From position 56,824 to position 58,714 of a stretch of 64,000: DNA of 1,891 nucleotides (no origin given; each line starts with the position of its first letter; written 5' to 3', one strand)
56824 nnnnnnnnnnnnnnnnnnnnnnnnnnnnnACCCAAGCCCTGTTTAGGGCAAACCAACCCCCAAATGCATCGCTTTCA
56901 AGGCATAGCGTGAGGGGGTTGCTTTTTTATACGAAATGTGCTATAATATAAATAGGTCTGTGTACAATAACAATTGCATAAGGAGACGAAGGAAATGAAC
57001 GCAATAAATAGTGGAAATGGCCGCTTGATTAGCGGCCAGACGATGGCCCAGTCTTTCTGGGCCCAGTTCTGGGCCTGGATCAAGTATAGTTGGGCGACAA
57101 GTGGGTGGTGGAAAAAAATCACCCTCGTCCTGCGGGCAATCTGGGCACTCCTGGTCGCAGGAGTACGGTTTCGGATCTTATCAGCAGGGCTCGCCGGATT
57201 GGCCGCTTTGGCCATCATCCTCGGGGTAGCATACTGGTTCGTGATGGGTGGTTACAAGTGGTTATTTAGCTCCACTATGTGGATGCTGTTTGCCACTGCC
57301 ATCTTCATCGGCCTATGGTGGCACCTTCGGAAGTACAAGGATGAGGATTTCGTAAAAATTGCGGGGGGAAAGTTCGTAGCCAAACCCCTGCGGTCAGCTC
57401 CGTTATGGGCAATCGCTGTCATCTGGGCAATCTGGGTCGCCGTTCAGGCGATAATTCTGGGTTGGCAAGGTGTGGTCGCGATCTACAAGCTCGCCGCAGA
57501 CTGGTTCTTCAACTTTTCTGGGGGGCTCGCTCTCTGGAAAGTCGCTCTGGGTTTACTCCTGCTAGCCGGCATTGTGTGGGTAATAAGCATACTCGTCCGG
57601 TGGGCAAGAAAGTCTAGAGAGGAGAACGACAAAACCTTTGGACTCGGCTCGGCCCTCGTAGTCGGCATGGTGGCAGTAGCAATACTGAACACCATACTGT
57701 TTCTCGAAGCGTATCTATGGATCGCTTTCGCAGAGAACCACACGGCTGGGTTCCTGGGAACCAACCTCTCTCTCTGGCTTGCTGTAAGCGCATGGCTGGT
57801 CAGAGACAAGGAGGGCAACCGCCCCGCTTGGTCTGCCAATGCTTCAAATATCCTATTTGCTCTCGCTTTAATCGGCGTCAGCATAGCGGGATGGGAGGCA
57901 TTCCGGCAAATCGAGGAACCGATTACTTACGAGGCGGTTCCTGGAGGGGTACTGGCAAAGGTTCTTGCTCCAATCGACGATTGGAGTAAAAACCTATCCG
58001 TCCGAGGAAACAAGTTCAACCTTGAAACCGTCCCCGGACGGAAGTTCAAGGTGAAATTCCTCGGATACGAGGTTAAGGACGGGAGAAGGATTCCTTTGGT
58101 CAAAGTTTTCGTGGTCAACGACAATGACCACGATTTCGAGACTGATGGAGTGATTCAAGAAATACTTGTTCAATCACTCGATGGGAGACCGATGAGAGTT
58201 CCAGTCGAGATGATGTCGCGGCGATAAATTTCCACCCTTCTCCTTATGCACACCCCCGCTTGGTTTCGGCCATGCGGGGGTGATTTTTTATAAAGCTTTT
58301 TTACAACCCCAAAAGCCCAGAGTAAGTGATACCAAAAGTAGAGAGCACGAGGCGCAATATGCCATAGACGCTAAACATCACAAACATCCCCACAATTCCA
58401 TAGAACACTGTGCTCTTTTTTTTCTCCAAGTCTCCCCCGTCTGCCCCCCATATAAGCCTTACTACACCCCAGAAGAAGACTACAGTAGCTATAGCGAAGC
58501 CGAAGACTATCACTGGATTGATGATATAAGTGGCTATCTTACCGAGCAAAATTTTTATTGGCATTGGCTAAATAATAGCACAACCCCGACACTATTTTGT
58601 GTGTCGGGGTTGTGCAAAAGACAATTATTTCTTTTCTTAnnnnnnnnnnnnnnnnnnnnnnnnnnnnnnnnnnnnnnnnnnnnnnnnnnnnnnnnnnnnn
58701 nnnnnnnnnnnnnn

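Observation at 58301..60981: Tandem array of seven paralogous VirB2/TrbC-like small two-TM proteins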

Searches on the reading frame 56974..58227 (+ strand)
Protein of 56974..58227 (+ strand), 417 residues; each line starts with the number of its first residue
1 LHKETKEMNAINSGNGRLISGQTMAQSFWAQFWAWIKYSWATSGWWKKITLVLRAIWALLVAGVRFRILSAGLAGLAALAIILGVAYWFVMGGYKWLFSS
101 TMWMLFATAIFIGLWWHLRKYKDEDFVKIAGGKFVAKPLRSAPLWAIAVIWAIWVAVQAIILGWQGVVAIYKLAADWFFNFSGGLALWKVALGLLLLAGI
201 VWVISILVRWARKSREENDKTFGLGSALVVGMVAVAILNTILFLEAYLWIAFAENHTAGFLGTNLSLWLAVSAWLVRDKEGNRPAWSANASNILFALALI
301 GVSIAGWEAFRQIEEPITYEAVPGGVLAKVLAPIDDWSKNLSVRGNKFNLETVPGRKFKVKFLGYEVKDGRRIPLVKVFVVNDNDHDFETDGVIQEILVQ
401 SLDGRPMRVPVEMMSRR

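Call 3: search_protein_families(library=pfam, proteins=[window:56974-58227:+], max_evalue=1)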
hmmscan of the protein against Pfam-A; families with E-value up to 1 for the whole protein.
window:56974-58227:+ (417 aa): 1 family
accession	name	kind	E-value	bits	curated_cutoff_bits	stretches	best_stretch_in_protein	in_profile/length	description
PF13858.11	DUF4199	-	0.023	15.6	32.3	1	169-255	10-94/165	Protein of unknown function (DUF4199)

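Call 36: search_protein_families(library=phrogs, proteins=[window:56974-58227:+], max_evalue=0.01)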
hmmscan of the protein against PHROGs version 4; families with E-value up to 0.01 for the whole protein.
window:56974-58227:+ (417 aa): 0 families

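Call 37: search_protein_families(library=ncbifam, proteins=[window:56974-58227:+], max_evalue=0.01)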
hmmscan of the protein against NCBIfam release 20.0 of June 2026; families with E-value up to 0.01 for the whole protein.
window:56974-58227:+ (417 aa): 0 families

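Call 63: search_protein_families(library=pfam, proteins=[window:56974-58227:+], max_evalue=0.1)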
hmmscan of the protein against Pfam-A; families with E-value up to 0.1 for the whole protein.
window:56974-58227:+ (417 aa): 1 family
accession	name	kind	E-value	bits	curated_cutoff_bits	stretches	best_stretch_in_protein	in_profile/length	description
PF13858.11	DUF4199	-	0.023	15.6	32.3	0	169-255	10-94/165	Protein of unknown function (DUF4199)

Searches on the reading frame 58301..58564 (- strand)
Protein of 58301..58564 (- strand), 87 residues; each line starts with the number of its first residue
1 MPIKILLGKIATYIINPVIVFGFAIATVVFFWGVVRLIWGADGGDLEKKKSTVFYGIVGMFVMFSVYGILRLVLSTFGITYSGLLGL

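Call 3: search_protein_families(library=pfam, proteins=[window:58301-58564:-], max_evalue=1)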
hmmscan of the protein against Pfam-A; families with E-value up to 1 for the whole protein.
window:58301-58564:- (87 aa): 3 families
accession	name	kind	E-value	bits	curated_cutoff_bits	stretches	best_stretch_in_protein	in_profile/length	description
PF18895.5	T4SS_pilin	-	0.0052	17.3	26.6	1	18-72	16-70/71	Type IV secretion system pilin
PF01758.21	SBF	-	0.33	11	24.3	1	3-31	28-56/191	Sodium Bile acid symporter family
PF20456.3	DUF6709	-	0.53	9.6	27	1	44-73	178-207/339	Family of unknown function (DUF6709)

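Call 36: search_protein_families(library=phrogs, proteins=[window:58301-58564:-], max_evalue=0.01)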
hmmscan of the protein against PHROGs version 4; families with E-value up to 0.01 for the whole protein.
window:58301-58564:- (87 aa): 0 families

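Call 37: search_protein_families(library=ncbifam, proteins=[window:58301-58564:-], max_evalue=0.01)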
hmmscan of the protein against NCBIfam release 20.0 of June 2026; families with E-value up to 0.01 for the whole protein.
window:58301-58564:- (87 aa): 0 families
